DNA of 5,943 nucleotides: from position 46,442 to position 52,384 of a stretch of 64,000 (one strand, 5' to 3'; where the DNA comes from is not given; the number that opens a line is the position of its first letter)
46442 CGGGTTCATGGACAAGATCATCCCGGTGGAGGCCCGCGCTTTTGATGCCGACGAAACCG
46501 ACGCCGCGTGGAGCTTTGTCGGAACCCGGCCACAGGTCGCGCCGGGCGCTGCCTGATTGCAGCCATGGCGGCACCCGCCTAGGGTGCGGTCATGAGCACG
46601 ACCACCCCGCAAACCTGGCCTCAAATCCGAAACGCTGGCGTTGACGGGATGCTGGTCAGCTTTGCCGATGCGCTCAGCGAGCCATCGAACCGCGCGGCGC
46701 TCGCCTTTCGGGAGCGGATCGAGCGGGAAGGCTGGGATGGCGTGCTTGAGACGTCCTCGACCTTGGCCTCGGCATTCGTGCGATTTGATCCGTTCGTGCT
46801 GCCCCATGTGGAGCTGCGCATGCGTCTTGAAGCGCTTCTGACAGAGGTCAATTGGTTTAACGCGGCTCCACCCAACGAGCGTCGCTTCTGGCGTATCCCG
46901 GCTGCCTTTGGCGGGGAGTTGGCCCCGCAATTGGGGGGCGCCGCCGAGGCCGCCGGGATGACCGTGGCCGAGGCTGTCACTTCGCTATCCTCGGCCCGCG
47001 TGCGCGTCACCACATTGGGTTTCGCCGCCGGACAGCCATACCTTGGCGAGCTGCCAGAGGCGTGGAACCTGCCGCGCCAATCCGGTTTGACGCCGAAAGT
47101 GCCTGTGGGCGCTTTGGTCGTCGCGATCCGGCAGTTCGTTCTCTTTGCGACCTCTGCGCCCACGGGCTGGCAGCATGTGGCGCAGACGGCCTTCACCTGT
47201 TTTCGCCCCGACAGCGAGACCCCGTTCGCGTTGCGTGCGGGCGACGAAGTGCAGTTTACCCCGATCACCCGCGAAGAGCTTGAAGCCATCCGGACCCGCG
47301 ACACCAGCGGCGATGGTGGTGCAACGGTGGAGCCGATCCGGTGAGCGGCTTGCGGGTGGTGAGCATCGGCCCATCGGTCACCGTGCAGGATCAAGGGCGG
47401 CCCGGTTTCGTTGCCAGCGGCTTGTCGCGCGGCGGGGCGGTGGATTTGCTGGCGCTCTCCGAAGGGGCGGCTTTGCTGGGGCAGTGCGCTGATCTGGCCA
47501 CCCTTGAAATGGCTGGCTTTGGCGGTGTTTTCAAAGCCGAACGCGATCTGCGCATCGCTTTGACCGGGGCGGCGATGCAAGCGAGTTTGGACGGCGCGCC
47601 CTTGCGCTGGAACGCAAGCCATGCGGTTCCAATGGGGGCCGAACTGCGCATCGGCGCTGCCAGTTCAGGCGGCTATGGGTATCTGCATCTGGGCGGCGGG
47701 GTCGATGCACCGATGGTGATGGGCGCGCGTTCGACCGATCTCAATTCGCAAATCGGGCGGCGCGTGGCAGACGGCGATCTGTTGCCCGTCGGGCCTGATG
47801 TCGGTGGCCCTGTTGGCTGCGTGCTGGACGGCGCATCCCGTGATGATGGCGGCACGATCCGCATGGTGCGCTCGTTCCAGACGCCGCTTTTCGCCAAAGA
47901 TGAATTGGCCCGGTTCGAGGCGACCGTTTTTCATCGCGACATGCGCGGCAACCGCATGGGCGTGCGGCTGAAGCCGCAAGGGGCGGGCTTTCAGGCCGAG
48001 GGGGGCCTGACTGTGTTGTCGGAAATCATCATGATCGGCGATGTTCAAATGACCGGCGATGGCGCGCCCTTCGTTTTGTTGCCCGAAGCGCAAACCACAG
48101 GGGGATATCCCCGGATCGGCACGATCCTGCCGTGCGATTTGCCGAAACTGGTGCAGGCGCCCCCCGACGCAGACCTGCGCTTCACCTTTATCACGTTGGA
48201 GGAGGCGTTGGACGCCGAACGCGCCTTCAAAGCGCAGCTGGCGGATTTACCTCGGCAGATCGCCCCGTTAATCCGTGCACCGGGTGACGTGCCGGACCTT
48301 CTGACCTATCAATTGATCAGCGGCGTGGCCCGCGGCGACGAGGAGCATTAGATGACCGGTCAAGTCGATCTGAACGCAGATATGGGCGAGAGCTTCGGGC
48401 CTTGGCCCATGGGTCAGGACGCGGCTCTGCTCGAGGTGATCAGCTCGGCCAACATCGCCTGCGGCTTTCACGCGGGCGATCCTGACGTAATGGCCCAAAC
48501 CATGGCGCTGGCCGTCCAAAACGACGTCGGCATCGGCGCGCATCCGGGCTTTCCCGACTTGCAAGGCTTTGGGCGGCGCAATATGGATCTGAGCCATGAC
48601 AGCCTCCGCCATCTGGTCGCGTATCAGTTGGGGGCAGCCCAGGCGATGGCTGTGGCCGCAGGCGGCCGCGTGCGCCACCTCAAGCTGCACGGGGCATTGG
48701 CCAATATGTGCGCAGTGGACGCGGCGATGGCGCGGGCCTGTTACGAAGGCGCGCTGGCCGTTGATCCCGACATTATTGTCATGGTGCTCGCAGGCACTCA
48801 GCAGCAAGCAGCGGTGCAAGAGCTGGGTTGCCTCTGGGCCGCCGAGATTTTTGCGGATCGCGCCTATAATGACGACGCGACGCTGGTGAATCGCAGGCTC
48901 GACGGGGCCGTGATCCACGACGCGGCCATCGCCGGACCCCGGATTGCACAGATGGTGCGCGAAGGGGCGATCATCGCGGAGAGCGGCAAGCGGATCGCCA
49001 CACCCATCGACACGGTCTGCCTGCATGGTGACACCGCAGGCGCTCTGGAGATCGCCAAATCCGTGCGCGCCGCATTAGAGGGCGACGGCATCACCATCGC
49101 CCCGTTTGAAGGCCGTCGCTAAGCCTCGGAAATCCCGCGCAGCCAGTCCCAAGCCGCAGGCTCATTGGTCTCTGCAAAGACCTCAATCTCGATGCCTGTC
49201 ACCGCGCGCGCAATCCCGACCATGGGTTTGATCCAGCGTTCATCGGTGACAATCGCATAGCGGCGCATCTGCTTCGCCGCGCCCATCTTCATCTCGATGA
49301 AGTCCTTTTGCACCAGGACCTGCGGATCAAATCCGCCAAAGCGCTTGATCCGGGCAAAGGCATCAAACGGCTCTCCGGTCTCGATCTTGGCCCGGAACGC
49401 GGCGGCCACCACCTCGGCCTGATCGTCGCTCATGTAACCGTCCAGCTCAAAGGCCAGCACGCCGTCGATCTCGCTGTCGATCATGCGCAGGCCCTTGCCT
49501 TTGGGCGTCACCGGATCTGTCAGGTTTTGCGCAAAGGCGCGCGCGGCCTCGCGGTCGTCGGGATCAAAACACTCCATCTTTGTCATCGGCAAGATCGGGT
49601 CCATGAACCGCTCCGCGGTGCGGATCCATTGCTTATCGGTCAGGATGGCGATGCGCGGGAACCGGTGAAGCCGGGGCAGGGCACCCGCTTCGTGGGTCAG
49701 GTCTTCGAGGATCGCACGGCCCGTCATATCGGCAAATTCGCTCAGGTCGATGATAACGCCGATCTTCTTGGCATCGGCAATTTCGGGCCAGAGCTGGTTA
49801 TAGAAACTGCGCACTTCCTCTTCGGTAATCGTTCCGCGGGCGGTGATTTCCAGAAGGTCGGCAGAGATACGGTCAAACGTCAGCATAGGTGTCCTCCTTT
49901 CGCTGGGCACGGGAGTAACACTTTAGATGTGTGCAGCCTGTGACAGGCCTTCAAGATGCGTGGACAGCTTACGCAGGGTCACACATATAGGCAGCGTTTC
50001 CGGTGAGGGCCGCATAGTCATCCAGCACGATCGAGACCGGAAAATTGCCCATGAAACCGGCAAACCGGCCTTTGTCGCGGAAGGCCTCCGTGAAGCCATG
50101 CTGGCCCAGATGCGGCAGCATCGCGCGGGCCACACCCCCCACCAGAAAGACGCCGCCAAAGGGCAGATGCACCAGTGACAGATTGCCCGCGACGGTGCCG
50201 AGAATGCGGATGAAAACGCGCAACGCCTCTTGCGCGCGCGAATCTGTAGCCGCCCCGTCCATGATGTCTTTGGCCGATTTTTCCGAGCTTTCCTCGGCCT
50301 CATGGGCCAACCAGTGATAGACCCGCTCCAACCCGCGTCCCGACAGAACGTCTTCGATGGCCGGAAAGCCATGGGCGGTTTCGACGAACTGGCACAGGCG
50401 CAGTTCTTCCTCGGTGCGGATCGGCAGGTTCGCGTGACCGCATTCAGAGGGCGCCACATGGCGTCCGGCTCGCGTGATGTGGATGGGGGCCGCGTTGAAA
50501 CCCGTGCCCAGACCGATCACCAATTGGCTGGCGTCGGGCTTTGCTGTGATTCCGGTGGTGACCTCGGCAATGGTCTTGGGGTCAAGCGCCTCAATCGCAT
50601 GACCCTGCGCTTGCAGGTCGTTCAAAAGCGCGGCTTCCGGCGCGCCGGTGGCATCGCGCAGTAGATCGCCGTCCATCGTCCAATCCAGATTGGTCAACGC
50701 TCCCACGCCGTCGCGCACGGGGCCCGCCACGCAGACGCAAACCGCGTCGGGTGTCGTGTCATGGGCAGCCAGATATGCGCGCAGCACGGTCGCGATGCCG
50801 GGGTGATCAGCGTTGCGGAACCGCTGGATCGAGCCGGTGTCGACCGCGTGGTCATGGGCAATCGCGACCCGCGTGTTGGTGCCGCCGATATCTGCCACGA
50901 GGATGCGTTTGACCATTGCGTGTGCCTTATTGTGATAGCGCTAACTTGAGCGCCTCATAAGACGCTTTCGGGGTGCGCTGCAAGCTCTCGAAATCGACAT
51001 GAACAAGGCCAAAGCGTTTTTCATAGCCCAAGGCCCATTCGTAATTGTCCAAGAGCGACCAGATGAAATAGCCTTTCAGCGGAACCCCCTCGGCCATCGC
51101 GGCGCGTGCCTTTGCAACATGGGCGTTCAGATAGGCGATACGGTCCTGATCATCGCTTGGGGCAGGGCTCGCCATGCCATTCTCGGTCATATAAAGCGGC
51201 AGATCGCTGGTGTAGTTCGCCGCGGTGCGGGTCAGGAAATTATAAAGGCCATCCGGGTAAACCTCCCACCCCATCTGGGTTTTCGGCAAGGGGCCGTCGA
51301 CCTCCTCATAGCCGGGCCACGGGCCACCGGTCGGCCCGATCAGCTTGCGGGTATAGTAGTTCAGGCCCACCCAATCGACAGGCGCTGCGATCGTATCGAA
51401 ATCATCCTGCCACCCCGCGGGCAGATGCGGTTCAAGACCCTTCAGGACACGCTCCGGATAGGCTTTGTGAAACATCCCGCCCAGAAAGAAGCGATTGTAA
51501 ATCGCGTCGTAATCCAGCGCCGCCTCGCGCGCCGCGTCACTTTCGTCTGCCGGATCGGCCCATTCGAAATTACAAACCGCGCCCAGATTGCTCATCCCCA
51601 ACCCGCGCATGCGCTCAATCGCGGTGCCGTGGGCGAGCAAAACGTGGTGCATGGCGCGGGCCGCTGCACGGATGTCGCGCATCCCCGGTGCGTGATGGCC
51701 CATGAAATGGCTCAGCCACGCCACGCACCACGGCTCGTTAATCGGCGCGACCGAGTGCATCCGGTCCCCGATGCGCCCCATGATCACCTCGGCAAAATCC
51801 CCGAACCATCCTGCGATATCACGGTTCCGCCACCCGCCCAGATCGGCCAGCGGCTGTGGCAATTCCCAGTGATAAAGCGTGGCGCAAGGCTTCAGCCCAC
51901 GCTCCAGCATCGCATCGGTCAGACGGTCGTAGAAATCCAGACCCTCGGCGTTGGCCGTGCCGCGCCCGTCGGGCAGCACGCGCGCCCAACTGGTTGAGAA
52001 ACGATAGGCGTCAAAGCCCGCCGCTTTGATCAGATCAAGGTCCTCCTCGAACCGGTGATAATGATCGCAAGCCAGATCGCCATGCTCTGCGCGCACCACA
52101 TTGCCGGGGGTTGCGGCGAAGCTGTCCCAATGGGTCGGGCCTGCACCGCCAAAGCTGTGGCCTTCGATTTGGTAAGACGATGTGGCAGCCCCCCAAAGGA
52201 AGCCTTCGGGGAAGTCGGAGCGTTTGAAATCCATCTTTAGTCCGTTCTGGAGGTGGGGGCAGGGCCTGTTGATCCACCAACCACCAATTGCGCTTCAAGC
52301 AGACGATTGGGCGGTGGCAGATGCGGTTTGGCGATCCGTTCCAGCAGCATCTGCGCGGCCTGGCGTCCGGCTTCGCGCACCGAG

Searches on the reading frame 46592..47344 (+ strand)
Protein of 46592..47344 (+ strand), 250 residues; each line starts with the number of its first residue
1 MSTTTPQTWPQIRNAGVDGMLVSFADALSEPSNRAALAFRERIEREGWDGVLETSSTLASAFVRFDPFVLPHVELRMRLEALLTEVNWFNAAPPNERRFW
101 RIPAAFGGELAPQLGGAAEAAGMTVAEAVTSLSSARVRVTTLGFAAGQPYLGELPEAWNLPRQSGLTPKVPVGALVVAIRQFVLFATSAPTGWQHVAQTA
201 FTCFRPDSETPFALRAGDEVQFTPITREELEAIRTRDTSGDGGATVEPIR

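Call 39: search_protein_families(library=pfam, proteins=[window:46592-47344:+], max_evalue=0.00001)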
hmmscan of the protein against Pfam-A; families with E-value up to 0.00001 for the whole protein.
window:46592-47344:+ (250 aa): 1 family
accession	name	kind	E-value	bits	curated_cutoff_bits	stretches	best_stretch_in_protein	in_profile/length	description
PF02682.21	CT_C_D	-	1.7e-46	158.9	22.1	1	11-213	2-201/202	Carboxyltransferase domain, subdomain C and D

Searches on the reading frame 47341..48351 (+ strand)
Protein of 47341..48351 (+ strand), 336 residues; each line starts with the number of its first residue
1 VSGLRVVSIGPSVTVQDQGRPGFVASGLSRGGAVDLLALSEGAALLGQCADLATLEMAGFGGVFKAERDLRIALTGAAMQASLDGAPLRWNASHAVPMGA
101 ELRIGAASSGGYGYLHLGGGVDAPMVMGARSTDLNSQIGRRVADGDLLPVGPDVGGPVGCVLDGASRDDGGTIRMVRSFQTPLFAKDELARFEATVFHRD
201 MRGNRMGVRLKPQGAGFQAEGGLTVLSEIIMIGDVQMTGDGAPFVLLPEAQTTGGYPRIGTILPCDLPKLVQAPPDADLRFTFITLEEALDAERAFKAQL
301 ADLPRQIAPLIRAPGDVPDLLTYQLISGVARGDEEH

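Call 39: search_protein_families(library=pfam, proteins=[window:47341-48351:+], max_evalue=0.00001)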
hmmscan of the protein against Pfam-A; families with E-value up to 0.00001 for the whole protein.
window:47341-48351:+ (336 aa): 1 family
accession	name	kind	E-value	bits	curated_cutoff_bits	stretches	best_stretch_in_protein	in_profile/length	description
PF02626.20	CT_A_B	-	2.5e-59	201.5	25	1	27-282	2-260/261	Carboxyltransferase domain, subdomain A and B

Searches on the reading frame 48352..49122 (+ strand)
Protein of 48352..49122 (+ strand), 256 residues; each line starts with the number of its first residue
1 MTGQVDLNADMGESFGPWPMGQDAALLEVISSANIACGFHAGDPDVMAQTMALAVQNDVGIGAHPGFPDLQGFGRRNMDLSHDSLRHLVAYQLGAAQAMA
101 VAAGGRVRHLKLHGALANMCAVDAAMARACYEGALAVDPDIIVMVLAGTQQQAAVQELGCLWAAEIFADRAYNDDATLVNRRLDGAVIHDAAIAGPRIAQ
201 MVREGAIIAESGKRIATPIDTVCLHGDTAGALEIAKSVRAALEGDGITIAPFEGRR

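Call 39: search_protein_families(library=pfam, proteins=[window:48352-49122:+], max_evalue=0.00001)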
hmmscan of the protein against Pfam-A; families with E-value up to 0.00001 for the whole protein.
window:48352-49122:+ (256 aa): 1 family
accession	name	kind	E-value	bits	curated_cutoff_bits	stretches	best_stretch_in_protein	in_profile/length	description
PF03746.21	LamB_YcsF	-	3.9e-94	315.2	22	1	5-243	1-239/239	LamB/YcsF family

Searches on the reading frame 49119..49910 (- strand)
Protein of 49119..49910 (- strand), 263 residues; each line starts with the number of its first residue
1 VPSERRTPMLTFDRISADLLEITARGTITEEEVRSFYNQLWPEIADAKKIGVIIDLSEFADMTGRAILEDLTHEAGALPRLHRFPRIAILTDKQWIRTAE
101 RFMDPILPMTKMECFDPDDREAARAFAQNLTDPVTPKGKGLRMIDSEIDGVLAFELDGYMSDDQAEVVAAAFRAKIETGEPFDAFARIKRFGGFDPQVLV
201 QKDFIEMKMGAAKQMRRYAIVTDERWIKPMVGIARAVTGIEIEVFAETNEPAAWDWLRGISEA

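Call 39: search_protein_families(library=pfam, proteins=[window:49119-49910:-], max_evalue=0.00001)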
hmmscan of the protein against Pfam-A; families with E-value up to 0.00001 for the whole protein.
window:49119-49910:- (263 aa): 1 family
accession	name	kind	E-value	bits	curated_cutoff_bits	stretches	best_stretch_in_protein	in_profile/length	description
PF11964.13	SpoIIAA-like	-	5.8e-37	127.1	25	2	19-127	1-105/106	SpoIIAA-like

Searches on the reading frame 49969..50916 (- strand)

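Call 39: search_protein_families(library=pfam, proteins=[window:49969-50916:-], max_evalue=0.00001)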
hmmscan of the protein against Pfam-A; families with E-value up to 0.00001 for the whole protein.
window:49969-50916:- (315 aa): 1 family
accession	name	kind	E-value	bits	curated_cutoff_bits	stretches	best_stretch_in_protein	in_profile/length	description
PF02685.22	Glucokinase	-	3.2e-79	266.6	22.1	1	6-311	1-311/314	Glucokinase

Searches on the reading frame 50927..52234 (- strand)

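Call 39: search_protein_families(library=pfam, proteins=[window:50927-52234:-], max_evalue=0.00001)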
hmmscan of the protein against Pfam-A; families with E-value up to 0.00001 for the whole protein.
window:50927-52234:- (435 aa): 1 family
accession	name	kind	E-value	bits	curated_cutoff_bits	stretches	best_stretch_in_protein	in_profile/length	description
PF00232.24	Glyco_hydro_1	-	4.8e-133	444.3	22.6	1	6-427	3-442/453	Glycosyl hydrolase family 1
